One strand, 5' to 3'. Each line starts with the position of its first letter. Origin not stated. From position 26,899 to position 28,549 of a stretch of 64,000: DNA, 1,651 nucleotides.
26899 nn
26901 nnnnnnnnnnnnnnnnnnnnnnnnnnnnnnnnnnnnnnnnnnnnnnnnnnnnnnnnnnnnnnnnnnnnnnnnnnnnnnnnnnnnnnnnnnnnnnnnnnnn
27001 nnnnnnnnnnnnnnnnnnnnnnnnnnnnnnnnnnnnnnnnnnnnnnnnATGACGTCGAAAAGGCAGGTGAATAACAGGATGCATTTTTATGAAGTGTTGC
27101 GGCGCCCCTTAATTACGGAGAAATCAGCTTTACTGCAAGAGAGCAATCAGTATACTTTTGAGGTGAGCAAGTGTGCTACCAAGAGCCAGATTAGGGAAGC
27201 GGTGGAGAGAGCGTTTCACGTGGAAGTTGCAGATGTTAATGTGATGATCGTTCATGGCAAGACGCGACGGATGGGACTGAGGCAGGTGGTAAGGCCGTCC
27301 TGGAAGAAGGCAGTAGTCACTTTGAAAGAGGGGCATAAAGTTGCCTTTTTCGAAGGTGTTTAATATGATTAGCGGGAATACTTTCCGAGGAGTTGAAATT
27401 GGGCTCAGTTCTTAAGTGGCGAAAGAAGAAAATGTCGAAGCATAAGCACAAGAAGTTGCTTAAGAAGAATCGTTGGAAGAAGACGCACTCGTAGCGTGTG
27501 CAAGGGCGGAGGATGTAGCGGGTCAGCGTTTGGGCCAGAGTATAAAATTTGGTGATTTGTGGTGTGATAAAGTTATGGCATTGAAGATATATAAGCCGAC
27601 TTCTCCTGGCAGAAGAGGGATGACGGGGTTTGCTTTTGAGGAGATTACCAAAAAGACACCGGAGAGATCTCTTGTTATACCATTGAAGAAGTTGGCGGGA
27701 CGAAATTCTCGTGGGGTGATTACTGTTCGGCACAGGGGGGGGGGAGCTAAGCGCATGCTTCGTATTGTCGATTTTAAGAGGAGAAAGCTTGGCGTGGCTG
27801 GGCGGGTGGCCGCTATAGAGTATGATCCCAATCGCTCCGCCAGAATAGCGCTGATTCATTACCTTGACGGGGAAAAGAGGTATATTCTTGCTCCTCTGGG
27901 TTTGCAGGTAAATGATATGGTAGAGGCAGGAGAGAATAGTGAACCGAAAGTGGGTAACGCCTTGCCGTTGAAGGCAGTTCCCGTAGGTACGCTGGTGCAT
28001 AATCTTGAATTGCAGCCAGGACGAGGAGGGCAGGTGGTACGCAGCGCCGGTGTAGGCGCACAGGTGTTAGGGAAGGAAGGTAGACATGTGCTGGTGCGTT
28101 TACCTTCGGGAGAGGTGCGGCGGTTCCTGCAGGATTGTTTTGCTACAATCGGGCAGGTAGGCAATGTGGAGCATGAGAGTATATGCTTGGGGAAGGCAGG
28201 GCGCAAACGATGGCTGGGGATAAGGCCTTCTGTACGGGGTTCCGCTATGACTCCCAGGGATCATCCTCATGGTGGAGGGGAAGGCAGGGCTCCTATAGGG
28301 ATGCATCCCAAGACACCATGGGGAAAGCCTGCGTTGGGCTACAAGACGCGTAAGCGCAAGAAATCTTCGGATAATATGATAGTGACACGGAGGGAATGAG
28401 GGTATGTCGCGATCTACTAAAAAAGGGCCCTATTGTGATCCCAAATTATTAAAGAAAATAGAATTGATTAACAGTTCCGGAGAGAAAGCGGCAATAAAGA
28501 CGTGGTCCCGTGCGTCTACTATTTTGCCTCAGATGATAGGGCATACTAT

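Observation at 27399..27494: Probably unannotated bS22-like mini-protein gene inside the S10 operon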

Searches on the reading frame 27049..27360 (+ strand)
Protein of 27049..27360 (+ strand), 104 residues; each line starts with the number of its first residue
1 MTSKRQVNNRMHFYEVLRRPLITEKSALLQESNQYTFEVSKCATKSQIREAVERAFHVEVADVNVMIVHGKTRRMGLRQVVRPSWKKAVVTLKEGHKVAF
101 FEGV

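Call 46: find_encoding_contigs(protein=window:27049-27360:+, flank=2500, max_places=6)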
Protein window:27049-27360:+ (104 aa): 20 contigs read that carry it; 6 places shown.
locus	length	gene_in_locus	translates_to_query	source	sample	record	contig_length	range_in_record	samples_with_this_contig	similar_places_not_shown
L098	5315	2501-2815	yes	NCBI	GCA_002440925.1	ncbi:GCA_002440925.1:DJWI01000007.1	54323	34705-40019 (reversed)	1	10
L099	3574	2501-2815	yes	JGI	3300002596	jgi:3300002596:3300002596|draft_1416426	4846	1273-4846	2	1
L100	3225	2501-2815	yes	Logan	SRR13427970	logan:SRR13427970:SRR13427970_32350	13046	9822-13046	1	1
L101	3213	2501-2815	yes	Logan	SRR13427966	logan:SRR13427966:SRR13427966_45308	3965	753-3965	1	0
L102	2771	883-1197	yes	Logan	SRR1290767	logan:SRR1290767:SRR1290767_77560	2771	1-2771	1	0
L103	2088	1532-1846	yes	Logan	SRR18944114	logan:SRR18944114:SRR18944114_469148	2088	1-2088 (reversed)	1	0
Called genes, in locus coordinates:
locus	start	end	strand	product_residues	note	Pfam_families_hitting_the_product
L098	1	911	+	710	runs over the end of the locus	PF00009:GTP_EFTU, PF22042:EF-G_D2, PF03144:GTP_EFTU_D2, PF14492:EFG_III, PF16658:RF3_C (weak), PF03764:EFG_IV, PF00679:EFG_C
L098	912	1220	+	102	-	PF00338:Ribosomal_S10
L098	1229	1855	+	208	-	PF00297:Ribosomal_L3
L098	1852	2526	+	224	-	PF00573:Ribosomal_L4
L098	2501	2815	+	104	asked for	PF00276:Ribosomal_L23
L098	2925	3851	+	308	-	PF00181:Ribosomal_L2_N, PF03947:Ribosomal_L2_C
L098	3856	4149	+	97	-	PF00203:Ribosomal_S19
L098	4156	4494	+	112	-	PF00237:Ribosomal_L22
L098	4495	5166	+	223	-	PF07650:KH_2, PF00189:Ribosomal_S3_C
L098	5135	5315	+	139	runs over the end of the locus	PF00252:Ribosomal_L16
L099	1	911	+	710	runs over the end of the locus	PF00009:GTP_EFTU, PF22042:EF-G_D2, PF03144:GTP_EFTU_D2, PF14492:EFG_III, PF16658:RF3_C (weak), PF03764:EFG_IV, PF00679:EFG_C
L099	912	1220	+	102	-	PF00338:Ribosomal_S10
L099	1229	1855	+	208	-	PF00297:Ribosomal_L3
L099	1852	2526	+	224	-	PF00573:Ribosomal_L4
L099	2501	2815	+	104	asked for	PF00276:Ribosomal_L23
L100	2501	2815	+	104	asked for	PF00276:Ribosomal_L23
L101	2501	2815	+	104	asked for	PF00276:Ribosomal_L23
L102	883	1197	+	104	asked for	PF00276:Ribosomal_L23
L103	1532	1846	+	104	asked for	PF00276:Ribosomal_L23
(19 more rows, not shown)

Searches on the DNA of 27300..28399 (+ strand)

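Call 54: search_rna_families(source=window, start=27300, end=27650, threshold=evalue, max_evalue=1)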
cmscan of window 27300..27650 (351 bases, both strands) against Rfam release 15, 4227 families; matches with E-value up to 1: 1.
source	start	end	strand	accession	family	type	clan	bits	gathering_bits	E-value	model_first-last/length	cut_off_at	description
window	27577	27641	+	RF01145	sR14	Gene; snRNA; snoRNA; CD-box;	-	12.3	38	0.65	1-54/54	no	Small nucleolar RNA sR14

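Call 55: search_rna_families(source=L042, start=3700, end=4050, threshold=evalue, max_evalue=1)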
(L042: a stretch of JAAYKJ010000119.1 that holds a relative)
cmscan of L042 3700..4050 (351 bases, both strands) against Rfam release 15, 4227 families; matches with E-value up to 1: 1.
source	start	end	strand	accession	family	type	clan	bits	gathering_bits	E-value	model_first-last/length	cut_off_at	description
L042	3831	3900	-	RF02085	Yar_1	Gene; lncRNA;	-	15.6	50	0.51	1-74/74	no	Yellow-achaete intergenic RNA conserved region 1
